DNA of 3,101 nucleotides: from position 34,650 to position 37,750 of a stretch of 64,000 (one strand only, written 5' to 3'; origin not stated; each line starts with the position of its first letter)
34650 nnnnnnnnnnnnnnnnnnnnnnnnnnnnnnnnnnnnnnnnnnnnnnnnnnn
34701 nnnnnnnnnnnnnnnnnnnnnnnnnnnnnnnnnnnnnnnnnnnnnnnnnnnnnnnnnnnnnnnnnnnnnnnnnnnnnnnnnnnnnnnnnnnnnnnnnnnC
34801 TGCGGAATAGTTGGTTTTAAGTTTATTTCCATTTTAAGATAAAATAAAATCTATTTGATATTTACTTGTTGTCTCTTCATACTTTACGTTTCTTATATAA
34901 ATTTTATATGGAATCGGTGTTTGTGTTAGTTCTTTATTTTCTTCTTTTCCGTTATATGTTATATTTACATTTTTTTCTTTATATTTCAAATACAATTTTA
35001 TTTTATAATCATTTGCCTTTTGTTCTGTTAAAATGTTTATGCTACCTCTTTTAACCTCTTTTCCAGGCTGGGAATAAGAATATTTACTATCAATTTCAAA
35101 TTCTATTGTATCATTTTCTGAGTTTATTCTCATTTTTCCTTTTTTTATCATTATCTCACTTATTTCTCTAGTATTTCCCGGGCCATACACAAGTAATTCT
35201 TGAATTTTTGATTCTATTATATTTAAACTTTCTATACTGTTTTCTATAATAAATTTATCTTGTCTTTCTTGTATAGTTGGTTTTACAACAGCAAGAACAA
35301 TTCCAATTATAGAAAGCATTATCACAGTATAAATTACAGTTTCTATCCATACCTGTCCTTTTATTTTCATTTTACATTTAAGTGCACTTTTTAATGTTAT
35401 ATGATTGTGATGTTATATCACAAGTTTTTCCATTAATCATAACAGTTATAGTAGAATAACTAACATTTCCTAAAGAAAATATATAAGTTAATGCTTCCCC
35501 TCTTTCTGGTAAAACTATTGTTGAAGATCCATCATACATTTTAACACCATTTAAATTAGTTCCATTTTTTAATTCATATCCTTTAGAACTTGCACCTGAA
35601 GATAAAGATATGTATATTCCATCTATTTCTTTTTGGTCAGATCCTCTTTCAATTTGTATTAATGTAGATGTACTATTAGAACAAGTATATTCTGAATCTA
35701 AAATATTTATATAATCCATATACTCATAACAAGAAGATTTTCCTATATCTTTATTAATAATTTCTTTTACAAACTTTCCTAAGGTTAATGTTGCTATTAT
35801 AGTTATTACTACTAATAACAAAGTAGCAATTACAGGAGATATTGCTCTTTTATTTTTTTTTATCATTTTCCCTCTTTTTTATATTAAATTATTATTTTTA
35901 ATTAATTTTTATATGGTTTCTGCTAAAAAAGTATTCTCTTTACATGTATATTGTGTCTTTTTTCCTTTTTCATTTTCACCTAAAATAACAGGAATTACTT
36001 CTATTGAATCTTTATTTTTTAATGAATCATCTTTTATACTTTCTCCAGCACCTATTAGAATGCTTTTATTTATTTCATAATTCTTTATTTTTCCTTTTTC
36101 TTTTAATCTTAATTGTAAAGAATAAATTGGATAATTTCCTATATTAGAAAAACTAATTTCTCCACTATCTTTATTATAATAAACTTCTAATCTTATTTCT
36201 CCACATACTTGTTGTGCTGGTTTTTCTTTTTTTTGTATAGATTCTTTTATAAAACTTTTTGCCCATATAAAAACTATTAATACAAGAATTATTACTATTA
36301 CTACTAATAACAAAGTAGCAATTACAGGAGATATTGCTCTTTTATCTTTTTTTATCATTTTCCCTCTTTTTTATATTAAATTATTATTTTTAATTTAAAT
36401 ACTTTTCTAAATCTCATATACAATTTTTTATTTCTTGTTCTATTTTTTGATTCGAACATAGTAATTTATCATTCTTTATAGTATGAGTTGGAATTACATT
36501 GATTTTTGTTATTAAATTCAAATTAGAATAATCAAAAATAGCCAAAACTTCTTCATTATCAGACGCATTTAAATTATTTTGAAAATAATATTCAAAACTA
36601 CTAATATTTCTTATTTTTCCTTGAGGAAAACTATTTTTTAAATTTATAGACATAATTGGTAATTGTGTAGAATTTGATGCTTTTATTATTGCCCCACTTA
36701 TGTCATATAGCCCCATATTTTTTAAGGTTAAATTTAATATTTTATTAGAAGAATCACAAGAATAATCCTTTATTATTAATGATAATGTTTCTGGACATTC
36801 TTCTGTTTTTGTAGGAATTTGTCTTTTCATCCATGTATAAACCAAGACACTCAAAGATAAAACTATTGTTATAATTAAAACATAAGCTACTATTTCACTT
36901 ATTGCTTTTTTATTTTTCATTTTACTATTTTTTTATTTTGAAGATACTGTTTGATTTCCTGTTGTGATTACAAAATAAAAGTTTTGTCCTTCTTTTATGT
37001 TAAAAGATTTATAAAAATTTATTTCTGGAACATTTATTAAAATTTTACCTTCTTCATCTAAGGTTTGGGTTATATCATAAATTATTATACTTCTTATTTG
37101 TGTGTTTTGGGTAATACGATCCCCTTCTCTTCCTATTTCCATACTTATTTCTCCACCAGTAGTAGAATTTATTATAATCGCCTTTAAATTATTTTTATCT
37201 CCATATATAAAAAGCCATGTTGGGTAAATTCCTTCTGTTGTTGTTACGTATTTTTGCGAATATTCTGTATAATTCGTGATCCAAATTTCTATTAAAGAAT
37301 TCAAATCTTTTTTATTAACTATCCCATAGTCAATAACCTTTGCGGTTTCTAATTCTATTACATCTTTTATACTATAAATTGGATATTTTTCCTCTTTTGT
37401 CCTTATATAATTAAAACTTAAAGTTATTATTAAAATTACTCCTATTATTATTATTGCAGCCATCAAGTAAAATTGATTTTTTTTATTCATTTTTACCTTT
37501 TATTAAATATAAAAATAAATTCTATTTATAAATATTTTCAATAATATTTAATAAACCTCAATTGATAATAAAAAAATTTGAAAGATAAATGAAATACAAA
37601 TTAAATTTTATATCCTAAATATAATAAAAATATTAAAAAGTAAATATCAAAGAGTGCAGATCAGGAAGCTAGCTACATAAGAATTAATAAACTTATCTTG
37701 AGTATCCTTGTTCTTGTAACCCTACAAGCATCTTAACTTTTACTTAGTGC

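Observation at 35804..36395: Tandem pilin genes sharing a near-identical 100-nt promoter plus 5' coding cassette with divergent C-terminal domains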

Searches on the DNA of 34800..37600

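Call 52: search_rna_families(source=window, start=34800, end=37600, threshold=evalue, max_evalue=1)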
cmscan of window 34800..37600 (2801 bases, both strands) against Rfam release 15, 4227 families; matches with E-value up to 1: 2.
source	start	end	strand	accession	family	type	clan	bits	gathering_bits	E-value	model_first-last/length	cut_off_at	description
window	35778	35857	+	RF02551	DapZ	Cis-reg;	-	23.2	56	0.48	1-78/78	no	ABC transporter regulator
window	35290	35370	-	RF00659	mir-365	Gene; miRNA;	-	21.5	62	0.41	1-86/86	no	mir-365 microRNA precursor family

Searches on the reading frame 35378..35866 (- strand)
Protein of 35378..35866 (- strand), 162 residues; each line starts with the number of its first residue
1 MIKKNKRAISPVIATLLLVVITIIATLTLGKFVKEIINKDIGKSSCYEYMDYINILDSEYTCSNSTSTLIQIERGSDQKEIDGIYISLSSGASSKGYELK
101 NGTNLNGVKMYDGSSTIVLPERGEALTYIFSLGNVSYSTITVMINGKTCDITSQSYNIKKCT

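Call 6: search_protein_families(library=pfam, proteins=[window:35378-35866:-], max_evalue=0.01)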
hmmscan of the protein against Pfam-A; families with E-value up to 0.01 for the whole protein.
window:35378-35866:- (162 aa): 1 family
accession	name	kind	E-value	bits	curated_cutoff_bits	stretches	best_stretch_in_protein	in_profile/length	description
PF07790.16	Pilin_N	-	0.0002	22.6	25.2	1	7-38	1-31/78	Archaeal Type IV pilin, N-terminal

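Call 10: find_encoding_contigs(protein=window:35378-35866:-, flank=6000, max_places=10)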
Protein window:35378-35866:- (162 aa): no gene with exactly this product is on record in the collection.

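Call 12: find_homologous_proteins(query=window:35378-35866:-, max_evalue=0.001)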
Query window:35378-35866:- (162 aa): 2 proteins with E <= 0.001 among 85 candidates.
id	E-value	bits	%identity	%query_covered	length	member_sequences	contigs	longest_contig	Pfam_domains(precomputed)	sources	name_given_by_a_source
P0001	3.6e-96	337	100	100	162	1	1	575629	-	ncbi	ncbi:MAG: archaellin/type IV pilin N-terminal domain-containing protein [Candidatus Pacearchaeota ar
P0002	9.0e-47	177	55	97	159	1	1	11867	-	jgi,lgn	jgi:flagellin-like protein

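Call 14: find_encoding_contigs(protein=P0002, flank=10000, max_places=6)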
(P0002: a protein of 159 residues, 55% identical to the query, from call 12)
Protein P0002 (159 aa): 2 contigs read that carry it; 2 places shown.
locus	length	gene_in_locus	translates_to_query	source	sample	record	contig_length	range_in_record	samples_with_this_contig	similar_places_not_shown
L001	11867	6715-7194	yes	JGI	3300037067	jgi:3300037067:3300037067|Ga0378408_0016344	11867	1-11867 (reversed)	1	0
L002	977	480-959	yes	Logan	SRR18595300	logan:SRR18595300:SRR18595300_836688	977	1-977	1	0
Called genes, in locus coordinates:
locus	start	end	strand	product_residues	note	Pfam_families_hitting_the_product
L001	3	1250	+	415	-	?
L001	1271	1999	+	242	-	-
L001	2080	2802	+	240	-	PF14528:LAGLIDADG_3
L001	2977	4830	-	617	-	PF04851:ResIII, PF13307:Helicase_C_2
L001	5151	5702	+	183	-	-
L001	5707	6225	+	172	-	-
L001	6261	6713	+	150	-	PF07790:Pilin_N (weak)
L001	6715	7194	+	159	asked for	-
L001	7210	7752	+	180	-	-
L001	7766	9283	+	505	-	PF00437:T2SSE, PF27713:UCP018868 (weak)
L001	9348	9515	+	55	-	-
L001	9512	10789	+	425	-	PF00482:T2SSF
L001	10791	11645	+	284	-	PF00482:T2SSF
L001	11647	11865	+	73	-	?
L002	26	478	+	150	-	PF07790:Pilin_N (weak)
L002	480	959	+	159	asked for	-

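Call 15: find_encoding_contigs(protein=P0001, flank=3000, max_places=6)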
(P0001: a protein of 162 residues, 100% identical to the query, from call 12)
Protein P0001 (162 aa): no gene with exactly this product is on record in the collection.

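Call 35: search_protein_families(library=ncbifam, proteins=[window:35378-35866:-], max_evalue=0.01)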
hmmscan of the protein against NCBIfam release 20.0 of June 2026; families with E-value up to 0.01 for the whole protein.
window:35378-35866:- (162 aa): 1 family
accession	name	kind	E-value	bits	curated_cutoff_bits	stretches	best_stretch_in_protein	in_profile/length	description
TIGR02537.2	arch_flag_Nterm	domain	1.4e-07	30.9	20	1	5-30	1-26/33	archaellin/type IV pilin N-terminal domain-containing protein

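Call 65: predict_structure(alignment_id=A4)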
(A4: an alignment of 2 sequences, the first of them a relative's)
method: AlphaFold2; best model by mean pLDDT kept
length: 162 residues; sequences in the alignment: 2
mean_pLDDT: 64.1   pTM: 0.51
mean pLDDT of the five models: 64.1, 51.9, 47.1, 47.0, 36.8
residues with pLDDT >= 90: 0; 70-90: 73; 50-70: 53; < 50: 36
segments of 3 or more residues with pLDDT < 50: 1-3, 37-45, 58-64, 150-162
pLDDT, mean of each block of 10 residues (from residue 1): 54 81 77 50 47 49 56 68 73 77 80 80 79 62 65 34 30
secondary structure, 60 per line:
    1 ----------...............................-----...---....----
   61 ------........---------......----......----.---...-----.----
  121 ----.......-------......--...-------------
elements in order: H11-41 E53-56 E67-74 E84-89 E94-99 E108-110 E125-131 E139-144 E147-149
